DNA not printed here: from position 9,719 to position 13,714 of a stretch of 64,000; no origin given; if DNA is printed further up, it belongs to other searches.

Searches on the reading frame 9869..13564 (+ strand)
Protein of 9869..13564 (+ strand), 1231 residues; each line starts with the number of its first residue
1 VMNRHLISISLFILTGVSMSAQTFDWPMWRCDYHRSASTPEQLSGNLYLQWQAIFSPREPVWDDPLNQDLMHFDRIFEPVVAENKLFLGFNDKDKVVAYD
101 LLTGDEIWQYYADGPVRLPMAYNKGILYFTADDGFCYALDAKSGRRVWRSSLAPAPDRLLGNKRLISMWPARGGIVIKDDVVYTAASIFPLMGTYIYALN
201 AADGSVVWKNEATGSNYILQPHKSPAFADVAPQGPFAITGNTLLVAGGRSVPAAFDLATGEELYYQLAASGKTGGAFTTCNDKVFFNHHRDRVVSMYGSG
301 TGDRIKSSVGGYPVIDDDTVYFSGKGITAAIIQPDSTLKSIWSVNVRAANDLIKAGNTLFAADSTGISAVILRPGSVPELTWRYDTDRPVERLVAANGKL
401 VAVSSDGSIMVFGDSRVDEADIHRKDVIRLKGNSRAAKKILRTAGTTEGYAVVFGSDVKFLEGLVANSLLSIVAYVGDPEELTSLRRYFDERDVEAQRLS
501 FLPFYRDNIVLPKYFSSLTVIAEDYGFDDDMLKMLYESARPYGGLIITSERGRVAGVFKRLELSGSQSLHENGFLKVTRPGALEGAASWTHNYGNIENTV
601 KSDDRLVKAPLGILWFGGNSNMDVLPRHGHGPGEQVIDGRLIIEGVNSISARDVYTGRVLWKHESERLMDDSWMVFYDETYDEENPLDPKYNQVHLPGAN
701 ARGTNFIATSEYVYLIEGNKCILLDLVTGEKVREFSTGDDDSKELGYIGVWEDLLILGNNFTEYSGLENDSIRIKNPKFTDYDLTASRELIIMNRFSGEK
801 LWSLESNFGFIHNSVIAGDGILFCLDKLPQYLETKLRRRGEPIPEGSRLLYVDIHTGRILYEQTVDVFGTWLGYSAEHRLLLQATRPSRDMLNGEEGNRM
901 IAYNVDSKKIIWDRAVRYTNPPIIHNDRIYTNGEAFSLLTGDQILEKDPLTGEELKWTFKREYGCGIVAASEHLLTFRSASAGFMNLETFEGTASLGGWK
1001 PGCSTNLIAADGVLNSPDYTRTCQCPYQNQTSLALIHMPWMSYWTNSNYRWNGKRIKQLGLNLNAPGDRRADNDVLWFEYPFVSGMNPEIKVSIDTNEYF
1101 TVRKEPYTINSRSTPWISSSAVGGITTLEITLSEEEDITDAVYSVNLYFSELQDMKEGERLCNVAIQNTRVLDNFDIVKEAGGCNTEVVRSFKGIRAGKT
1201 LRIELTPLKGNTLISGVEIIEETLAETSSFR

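Call 23: search_protein_families(library=pfam, proteins=[window:9869-13564:+], max_evalue=0.001)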
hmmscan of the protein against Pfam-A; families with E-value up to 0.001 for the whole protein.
window:9869-13564:+ (1231 aa): 4 families
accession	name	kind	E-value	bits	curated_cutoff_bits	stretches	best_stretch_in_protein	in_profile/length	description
PF13360.13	PQQ_2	-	1.8e-27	97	27.6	1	61-157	16-105/233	Outer membrane protein assembly factor BamB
PF11721.14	Malectin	-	2.9e-10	40.8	23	1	1140-1215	74-150/163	Malectin domain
PF13570.13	Beta-prop_ACSF4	-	3.1e-09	37.1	133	0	94-152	71-131/329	Beta-alanine-activating enzyme, beta-propeller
PF01011.28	PQQ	-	1.6e-07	30.9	26.7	0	124-243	57-173/595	Glucose/ethanol/alcohol dehydrogenase, beta-propeller domain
